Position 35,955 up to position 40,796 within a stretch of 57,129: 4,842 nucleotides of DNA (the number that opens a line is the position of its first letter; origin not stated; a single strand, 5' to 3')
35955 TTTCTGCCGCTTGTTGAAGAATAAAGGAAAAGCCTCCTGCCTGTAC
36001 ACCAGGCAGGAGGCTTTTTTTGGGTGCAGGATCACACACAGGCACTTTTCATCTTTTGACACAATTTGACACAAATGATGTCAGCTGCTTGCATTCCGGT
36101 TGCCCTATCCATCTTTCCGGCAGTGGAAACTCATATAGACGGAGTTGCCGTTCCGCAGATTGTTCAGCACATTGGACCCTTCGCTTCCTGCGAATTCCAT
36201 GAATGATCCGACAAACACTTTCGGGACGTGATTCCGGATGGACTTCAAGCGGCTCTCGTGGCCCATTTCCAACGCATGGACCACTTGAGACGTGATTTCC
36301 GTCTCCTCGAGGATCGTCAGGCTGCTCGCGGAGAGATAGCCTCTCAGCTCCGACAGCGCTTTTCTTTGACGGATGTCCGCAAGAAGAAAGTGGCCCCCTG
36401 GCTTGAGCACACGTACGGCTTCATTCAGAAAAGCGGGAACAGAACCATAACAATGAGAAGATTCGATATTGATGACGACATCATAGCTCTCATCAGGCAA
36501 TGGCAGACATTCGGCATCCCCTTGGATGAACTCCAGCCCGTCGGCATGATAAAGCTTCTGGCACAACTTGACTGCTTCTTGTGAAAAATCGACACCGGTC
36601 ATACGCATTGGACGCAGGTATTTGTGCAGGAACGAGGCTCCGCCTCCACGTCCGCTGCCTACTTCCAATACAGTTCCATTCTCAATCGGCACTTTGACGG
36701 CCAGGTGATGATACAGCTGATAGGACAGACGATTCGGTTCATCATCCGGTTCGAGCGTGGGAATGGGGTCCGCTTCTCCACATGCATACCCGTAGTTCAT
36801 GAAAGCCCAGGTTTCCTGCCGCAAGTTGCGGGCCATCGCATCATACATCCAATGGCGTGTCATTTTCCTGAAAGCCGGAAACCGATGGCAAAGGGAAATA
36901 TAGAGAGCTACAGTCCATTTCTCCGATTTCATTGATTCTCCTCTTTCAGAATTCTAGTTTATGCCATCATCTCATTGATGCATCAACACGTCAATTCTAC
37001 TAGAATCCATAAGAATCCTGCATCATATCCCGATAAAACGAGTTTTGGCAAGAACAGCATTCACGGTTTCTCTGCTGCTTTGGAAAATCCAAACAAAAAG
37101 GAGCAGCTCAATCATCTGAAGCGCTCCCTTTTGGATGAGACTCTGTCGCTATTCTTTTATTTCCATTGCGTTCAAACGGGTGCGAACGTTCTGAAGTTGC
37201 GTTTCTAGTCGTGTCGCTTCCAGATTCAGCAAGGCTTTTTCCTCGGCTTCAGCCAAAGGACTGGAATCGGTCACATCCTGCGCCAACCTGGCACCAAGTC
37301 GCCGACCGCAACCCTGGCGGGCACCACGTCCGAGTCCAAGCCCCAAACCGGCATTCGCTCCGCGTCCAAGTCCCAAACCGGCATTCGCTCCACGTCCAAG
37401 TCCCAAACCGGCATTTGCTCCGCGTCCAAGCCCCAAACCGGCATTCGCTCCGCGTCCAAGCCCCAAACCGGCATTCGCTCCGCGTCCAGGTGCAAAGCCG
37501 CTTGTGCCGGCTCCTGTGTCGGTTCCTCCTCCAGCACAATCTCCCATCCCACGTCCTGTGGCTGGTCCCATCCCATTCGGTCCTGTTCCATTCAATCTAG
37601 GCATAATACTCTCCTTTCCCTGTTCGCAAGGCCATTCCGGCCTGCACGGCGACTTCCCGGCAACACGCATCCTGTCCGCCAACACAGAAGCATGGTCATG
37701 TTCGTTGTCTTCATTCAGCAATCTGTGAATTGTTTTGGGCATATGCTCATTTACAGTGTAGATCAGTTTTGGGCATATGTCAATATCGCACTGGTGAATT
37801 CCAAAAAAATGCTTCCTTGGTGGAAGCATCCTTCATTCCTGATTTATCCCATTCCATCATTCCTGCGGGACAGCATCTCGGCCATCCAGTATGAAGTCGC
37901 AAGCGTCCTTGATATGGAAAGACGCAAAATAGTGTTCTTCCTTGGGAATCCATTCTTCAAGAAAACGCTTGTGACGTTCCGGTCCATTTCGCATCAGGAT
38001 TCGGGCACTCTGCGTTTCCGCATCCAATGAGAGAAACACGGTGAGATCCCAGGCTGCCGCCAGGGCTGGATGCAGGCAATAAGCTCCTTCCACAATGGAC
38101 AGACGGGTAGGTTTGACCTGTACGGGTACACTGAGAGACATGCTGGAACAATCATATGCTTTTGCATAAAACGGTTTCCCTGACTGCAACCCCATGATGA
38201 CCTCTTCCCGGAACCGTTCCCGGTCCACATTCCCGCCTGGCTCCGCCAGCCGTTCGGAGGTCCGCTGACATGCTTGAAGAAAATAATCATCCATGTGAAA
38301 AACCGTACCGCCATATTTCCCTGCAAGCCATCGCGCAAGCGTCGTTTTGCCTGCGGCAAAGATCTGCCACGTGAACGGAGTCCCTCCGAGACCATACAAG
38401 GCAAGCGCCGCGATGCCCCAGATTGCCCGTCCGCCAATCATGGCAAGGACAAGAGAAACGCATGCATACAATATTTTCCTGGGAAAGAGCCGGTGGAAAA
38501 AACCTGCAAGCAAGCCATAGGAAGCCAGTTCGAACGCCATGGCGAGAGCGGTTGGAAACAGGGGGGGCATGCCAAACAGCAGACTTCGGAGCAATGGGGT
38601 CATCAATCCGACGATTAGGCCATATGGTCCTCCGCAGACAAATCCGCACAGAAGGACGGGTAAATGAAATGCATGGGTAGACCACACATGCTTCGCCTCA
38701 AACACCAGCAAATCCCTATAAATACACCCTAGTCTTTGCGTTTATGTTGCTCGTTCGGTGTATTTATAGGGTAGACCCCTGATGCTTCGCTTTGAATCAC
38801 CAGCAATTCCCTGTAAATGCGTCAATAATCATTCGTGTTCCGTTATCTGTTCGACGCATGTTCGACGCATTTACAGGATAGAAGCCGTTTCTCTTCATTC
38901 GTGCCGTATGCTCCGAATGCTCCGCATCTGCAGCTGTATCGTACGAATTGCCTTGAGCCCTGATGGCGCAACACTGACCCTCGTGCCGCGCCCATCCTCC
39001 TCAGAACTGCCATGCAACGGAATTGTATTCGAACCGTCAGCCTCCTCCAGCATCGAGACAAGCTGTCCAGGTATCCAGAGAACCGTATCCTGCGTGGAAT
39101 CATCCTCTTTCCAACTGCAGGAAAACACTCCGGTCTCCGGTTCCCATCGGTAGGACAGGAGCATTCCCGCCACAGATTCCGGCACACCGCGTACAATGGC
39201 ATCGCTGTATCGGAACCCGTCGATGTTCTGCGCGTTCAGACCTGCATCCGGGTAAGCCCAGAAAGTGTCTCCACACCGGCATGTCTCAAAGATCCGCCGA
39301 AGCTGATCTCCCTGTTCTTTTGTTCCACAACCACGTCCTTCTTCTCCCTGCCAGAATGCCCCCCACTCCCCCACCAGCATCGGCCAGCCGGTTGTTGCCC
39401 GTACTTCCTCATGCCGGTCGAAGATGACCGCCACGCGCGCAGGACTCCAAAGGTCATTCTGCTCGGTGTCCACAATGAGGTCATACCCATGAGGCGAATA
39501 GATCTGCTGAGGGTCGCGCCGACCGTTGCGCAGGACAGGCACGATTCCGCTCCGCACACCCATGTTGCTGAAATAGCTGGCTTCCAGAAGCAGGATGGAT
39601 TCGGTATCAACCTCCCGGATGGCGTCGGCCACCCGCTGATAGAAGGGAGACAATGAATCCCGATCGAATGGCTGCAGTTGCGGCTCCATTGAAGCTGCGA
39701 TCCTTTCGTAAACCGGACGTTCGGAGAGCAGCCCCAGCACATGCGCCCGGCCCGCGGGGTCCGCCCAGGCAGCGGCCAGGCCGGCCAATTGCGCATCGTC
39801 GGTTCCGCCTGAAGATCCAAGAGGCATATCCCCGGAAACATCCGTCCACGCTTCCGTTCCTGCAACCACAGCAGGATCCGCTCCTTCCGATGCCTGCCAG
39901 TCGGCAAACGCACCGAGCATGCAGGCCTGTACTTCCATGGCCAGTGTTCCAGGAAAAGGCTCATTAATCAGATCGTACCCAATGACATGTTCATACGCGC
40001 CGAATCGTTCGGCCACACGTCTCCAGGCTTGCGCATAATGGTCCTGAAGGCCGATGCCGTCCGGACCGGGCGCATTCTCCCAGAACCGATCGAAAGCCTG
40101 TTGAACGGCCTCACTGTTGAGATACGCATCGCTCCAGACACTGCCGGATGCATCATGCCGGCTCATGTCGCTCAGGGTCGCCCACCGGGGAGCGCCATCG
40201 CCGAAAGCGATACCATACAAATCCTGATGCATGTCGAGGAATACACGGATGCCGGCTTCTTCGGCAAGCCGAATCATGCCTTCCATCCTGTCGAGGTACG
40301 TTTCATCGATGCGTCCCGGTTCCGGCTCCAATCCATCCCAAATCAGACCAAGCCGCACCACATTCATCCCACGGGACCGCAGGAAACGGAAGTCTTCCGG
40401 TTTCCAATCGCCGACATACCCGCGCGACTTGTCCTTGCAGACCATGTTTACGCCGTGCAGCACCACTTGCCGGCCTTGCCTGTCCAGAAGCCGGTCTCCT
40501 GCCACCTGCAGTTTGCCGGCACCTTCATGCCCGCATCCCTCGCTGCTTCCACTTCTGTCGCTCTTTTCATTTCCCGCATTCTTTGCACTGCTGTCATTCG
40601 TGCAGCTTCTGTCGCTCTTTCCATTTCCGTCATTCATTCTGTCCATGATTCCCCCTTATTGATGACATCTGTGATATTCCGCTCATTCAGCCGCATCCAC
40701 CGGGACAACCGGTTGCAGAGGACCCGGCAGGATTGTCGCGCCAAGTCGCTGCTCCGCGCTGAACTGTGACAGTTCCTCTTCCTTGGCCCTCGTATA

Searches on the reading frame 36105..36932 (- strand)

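Call 58: search_protein_families(library=pfam, proteins=[window:36105-36932:-])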
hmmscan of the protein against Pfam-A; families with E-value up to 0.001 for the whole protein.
window:36105-36932:- (275 aa): 10 families
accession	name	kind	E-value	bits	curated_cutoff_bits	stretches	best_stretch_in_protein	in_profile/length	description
PF08241.18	Methyltransf_11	-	1.6e-22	80.4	21.2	1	89-183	1-94/95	Methyltransferase domain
PF13649.12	Methyltransf_25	-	1e-19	71.4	27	1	88-180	1-97/97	Methyltransferase domain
PF13847.12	Methyltransf_31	-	1.7e-19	70.4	27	1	85-196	4-118/145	Methyltransferase domain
PF08242.18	Methyltransf_12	-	2.6e-12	47.8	30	1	89-182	1-98/98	Methyltransferase domain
PF13489.12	Methyltransf_23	-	1.9e-10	41.1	27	1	80-191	18-123/164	Methyltransferase domain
PF01209.24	Ubie_methyltran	-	9.7e-08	32.1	20.1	1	85-187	48-154/233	ubiE/COQ5 methyltransferase family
PF05148.21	Methyltransf_8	-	5.3e-06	26.9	27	1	134-191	107-163/219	Hypothetical methyltransferase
PF05175.20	MTS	-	1.2e-05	25.5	23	1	74-197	24-151/170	Methyltransferase small domain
PF13578.12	Methyltransf_24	-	2e-05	25.8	26.3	1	89-187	1-105/105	Methyltransferase domain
PF01728.25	FtsJ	-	0.00092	19.6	24.1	0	84-143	21-78/181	FtsJ-like methyltransferase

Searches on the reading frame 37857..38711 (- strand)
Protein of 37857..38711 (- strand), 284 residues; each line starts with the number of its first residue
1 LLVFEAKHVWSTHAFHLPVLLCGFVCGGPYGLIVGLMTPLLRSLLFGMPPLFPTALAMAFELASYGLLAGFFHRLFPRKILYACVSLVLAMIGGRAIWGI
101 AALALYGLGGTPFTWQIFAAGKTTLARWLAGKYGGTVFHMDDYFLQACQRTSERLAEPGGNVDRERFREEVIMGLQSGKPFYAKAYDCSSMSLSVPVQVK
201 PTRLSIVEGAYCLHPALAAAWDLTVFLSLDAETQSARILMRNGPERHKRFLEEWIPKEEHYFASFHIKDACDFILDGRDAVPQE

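Call 58: search_protein_families(library=pfam, proteins=[window:37857-38711:-])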
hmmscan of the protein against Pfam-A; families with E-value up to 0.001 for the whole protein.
window:37857-38711:- (284 aa): 1 family
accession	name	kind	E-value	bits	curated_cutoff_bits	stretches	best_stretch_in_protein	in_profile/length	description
PF12822.12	ECF_trnsprt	-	5.7e-09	36.6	30.7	1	14-123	29-141/169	ECF transporter, substrate-specific component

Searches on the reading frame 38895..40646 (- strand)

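Call 58: search_protein_families(library=pfam, proteins=[window:38895-40646:-])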
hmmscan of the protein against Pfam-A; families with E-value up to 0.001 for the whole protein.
window:38895-40646:- (583 aa): 2 families
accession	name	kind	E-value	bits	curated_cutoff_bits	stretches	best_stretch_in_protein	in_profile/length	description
PF00150.24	Cellulase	-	2e-27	96.8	23.5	2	57-235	4-135/272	Cellulase (glycosyl hydrolase family 5)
PF02449.21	Glyco_hydro_42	-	4.1e-05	23.6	21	0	84-138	14-66/376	Beta-galactosidase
